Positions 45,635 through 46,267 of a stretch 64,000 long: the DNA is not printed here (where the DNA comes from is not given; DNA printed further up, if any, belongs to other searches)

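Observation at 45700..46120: Small unknown gene wired to both cell-cycle (CtrA, CcrM site) and SOS (LexA) inputs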

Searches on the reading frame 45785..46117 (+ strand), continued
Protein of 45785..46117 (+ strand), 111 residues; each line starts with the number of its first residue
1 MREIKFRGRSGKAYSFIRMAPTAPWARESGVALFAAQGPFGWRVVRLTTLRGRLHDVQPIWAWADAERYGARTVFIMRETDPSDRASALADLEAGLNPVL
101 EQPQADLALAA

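Call 32: search_solved_structures(query=P0146, max_evalue=10, show_alignments=2)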
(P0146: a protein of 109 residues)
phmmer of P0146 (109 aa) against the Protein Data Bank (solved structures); distinct sequences matched with E-value up to 10: 2.
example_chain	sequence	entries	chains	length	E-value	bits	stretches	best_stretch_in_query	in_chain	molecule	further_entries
2p1i_A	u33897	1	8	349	0.15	15.7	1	35-62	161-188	Ribonucleotide reductase, small chain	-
1ji3_A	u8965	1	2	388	0.44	14.2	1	8-89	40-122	lipase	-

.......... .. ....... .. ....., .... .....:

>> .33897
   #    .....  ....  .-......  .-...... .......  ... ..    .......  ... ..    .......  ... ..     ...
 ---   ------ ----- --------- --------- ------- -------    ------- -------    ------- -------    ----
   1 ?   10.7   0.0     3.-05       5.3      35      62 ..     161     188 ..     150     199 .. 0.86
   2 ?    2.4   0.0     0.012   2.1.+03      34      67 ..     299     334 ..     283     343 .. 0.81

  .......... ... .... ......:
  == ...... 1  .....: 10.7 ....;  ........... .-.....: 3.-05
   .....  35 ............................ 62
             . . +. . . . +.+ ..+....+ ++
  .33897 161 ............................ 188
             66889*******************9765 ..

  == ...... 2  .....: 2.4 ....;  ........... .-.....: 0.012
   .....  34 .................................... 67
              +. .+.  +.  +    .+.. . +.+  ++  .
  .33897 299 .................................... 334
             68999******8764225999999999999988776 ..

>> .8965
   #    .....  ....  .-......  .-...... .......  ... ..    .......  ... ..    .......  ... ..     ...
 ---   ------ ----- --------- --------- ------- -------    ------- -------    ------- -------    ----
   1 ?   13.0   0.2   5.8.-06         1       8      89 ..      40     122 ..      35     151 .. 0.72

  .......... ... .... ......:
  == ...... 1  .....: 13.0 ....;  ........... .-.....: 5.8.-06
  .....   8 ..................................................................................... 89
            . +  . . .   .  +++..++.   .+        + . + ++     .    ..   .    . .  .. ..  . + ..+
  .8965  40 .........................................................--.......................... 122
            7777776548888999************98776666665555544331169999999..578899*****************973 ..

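Call 38: find_related_loci(query=A4, collection=metagenome_contigs, flank=2500)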
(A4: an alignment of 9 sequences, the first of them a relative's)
Query A4 (121 aa) in metagenome_contigs; peptide patterns used: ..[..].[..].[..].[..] (x = any residue, [..] = any of these).
195 stretches matched a pattern; 40 encode a relative of the query (tblastn E <= 1e-3); 40 distinct loci.
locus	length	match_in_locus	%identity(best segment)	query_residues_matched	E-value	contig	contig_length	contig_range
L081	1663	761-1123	61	1-121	4e-44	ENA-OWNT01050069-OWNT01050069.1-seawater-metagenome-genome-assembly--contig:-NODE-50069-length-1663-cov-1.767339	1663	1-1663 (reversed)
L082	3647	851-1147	59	1-102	4e-40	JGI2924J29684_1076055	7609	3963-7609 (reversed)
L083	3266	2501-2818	59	1-107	1e-37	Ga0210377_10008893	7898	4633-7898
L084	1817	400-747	54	1-117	9e-37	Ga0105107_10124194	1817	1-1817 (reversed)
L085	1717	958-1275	57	1-107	4e-36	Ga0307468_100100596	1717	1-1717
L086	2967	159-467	58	4-107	1e-34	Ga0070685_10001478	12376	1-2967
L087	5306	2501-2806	59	5-107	2e-34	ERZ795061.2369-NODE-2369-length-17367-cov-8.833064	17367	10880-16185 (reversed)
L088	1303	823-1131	59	4-107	5e-35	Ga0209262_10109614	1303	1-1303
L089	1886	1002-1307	59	5-107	2e-34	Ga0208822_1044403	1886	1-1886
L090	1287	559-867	59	4-107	1e-34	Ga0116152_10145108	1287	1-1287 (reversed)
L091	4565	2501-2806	58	5-107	5e-34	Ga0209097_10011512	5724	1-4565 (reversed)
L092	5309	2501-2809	58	4-107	4e-34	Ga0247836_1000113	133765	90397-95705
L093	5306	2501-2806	58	5-107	5e-34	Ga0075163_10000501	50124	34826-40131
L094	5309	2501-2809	58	4-107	1e-33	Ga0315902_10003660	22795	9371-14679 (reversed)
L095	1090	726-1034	55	4-107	2e-34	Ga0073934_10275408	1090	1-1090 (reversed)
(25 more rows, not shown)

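Call 40: list_cluster_members(proteins=[P0108, P0109, P0110, P0111, P0113, P0115, P0119, P0120, P0122, P0128])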
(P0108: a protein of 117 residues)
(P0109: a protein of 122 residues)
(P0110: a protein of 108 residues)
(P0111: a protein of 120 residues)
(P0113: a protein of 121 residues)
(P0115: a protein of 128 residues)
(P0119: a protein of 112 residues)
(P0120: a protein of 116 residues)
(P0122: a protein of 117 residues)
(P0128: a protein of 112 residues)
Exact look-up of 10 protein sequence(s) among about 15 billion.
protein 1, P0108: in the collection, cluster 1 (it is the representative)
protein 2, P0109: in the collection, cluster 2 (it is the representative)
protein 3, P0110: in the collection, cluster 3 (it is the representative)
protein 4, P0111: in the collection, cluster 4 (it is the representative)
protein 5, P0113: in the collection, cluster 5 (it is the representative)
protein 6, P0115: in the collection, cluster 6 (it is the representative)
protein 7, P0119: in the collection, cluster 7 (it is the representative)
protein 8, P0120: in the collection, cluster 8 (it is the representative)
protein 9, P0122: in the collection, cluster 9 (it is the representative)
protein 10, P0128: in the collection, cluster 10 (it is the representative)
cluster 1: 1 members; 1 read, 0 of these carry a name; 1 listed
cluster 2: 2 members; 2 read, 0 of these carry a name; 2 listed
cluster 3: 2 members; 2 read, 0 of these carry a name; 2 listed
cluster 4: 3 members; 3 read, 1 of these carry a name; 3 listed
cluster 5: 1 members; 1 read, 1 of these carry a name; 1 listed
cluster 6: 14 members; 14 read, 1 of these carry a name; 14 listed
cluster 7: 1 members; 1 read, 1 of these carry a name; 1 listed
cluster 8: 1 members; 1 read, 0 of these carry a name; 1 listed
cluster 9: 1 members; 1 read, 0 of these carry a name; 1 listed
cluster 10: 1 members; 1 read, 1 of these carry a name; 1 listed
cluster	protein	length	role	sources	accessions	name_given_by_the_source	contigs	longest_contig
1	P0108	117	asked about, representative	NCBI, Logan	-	-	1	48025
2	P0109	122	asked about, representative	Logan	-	-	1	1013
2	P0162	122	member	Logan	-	-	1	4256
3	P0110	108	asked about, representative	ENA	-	-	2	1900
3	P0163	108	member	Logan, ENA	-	-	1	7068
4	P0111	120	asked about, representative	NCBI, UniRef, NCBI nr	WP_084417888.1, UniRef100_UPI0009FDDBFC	hypothetical protein [Henriciella litoralis] | hypothetical protein n=1 Tax=Henriciella litoralis TaxID=568102 RepID=UPI0009FDDBFC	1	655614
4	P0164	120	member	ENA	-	-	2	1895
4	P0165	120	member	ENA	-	-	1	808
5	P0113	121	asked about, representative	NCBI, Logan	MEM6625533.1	MAG: hypothetical protein AAF719_02415 [Pseudomonadota bacterium]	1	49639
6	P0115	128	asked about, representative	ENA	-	-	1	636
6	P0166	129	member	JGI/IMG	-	hypothetical protein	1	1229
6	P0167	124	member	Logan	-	-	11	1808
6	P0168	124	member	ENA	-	-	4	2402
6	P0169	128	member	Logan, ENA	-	-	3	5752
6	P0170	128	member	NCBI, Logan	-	-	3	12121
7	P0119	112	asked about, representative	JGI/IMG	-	hypothetical protein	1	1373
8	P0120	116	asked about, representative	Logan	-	-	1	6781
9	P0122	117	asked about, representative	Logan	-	-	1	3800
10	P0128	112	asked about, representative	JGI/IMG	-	hypothetical protein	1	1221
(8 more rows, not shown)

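Call 41: find_homologous_proteins(query=A4, max_evalue=0.001)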
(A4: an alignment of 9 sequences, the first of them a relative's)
Query A4 (9 sequences) (121 aa, profile of the alignment): 140 proteins with E <= 0.001 among 8000 candidates; the best 120 are listed.
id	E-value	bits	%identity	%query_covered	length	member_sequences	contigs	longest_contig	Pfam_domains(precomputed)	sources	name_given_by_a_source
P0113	2.9e-45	171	100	100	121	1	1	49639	-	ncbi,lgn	ncbi:MAG: hypothetical protein AAF719_02415 [Pseudomonadota bacterium]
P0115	7.3e-45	169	53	86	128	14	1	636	-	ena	-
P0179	9.0e-45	169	58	86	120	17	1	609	-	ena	-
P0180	1.1e-44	169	58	86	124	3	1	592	-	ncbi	-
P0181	1.9e-44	168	58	93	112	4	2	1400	-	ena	-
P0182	2.4e-44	168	57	87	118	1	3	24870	-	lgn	-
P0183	4.8e-44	167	58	88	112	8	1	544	-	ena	-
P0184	5.5e-44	166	58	88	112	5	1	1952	-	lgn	-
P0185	5.9e-44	166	59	86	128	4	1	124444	-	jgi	-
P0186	5.9e-44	166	57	86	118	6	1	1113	-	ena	-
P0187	6.5e-44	166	59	86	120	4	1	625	-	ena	-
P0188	6.5e-44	166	59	88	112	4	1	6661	-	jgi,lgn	jgi:hypothetical protein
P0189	8.0e-44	166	57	93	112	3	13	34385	-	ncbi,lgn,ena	-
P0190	8.8e-44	166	59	86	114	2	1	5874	-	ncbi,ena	-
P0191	1.1e-43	165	58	86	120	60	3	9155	-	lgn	-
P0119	1.0e-38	149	49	87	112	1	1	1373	-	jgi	jgi:hypothetical protein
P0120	1.7e-36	142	42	88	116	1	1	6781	-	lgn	-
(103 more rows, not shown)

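Call 50: find_encoding_contigs(protein=P0099, flank=3500, max_places=3)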
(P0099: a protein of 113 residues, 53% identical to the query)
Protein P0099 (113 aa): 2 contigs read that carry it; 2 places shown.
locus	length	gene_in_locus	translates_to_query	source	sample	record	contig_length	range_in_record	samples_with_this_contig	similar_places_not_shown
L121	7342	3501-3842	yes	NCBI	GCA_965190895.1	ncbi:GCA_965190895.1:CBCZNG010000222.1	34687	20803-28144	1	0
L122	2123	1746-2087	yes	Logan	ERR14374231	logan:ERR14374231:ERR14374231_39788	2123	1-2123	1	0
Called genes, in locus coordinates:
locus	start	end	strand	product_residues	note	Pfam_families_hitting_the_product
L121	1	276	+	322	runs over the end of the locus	PF00005:ABC_tran, PF13304:AAA_21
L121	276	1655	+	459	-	PF12698:ABC2_membrane_3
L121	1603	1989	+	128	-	-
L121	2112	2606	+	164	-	PF08511:COQ9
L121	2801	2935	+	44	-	-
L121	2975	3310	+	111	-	PF10984:DUF2794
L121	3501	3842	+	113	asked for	-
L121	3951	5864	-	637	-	PF05960:DUF885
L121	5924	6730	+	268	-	PF07277:SapC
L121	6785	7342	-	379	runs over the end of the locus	PF00285:Citrate_synt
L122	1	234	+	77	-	?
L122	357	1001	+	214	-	PF08511:COQ9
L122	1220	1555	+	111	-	PF10984:DUF2794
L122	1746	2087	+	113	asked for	-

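Call 51: find_encoding_contigs(protein=P0076, flank=3500, max_places=3)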
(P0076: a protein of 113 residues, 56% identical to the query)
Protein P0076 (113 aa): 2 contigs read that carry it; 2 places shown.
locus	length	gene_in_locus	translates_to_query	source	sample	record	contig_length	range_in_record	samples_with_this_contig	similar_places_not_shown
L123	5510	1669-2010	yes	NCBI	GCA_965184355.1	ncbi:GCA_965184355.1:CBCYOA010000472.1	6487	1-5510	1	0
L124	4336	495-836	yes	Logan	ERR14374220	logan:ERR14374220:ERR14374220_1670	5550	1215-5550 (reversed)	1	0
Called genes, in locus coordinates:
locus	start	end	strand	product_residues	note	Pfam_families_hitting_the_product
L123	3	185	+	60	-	?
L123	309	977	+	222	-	PF08511:COQ9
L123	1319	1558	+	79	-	PF10984:DUF2794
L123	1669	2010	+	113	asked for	-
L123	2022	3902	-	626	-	PF05960:DUF885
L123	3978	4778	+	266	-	PF07277:SapC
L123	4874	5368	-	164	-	PF02082:Rrf2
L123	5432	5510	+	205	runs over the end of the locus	-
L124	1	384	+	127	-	?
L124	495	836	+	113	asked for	-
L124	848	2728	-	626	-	PF05960:DUF885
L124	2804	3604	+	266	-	PF07277:SapC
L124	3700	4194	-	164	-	PF02082:Rrf2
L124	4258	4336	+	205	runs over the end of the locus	-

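Call 61: search_solved_structures(query=A5, max_evalue=10, show_alignments=3)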
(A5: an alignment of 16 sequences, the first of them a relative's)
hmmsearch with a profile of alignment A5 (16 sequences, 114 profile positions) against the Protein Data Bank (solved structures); distinct sequences matched with E-value up to 10: 11.
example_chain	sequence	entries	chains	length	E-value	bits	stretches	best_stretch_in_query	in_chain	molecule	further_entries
1ycz_A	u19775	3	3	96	2.4e-05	27.4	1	26-106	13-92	UvrABC system protein C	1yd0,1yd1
1yd3_A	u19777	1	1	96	3.2e-05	26.9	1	26-106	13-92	UvrABC system protein C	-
1yd4_A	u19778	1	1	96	4.5e-05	26.5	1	26-106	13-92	UvrABC system protein C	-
1yd2_A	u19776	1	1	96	0.00013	24.9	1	26-106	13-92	UvrABC system protein C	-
1yd5_A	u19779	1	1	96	0.00059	22.9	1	26-101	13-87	UvrABC system protein C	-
1yd6_A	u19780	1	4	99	0.26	14.4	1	28-104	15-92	UvrC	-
2vkx_A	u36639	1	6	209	0.76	12.8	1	18-57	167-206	NEURAL CELL ADHESION MOLECULE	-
2vkw_A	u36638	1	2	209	0.76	12.8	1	18-57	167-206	NEURAL CELL ADHESION MOLECULE 1,140 KDA ISOFORM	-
1zjc_A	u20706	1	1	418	0.85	12.7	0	32-69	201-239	aminopeptidase ampS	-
3fh6_F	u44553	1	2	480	1.7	11.7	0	21-49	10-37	Maltose transport system permease protein malF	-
2r6g_F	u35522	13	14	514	1.8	11.6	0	21-49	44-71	Maltose transport system permease protein malF | Maltose transporter subunit; membrane component of ABC superfamily | Maltose/maltodextrin transport system perm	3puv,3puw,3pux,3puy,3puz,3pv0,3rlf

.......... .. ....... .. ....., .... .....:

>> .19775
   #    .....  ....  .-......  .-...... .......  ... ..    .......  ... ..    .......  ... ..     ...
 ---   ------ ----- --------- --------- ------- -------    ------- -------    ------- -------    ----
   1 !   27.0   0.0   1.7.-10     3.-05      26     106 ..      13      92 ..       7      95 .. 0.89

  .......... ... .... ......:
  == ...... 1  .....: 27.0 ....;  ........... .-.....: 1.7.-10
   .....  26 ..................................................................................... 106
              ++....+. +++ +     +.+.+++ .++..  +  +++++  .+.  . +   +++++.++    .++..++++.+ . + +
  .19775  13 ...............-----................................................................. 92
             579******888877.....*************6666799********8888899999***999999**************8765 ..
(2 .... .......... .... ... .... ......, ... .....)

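Call 62: list_cluster_members(proteins=[P0143, P0144, P0145, P0146, P0147, P0150, P0152, P0155, P0156, P0158])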
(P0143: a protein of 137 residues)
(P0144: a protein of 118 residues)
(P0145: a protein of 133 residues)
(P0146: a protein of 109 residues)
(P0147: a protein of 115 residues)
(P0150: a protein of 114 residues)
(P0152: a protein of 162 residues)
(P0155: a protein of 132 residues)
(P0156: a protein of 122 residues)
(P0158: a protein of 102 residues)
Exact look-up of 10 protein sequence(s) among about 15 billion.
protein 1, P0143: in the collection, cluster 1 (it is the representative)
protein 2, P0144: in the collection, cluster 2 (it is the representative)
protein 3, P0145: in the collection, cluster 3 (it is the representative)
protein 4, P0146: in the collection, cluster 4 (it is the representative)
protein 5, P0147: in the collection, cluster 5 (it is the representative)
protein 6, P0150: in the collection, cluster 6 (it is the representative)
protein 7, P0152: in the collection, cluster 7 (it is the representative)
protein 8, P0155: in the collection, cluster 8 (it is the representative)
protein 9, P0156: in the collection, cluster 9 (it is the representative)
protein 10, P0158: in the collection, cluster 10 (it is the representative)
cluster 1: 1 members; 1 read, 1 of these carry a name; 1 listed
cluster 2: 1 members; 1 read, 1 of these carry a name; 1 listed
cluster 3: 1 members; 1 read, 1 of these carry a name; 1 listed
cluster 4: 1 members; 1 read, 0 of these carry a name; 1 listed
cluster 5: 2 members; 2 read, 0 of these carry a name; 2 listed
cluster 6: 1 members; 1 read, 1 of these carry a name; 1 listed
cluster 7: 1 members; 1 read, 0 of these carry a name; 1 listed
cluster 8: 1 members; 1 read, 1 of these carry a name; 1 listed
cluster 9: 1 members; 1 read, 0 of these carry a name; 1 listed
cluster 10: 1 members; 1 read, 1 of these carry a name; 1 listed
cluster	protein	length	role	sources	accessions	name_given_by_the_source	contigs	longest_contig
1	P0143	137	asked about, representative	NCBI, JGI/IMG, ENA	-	hypothetical protein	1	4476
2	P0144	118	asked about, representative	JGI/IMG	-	hypothetical protein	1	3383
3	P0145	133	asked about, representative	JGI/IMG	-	hypothetical protein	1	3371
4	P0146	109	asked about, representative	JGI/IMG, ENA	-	-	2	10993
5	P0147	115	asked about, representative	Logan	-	-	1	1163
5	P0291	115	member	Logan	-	-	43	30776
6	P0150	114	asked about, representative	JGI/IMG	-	hypothetical protein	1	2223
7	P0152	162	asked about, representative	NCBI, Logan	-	-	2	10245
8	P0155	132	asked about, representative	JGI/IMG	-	hypothetical protein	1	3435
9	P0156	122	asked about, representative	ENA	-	-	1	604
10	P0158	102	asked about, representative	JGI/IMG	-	hypothetical protein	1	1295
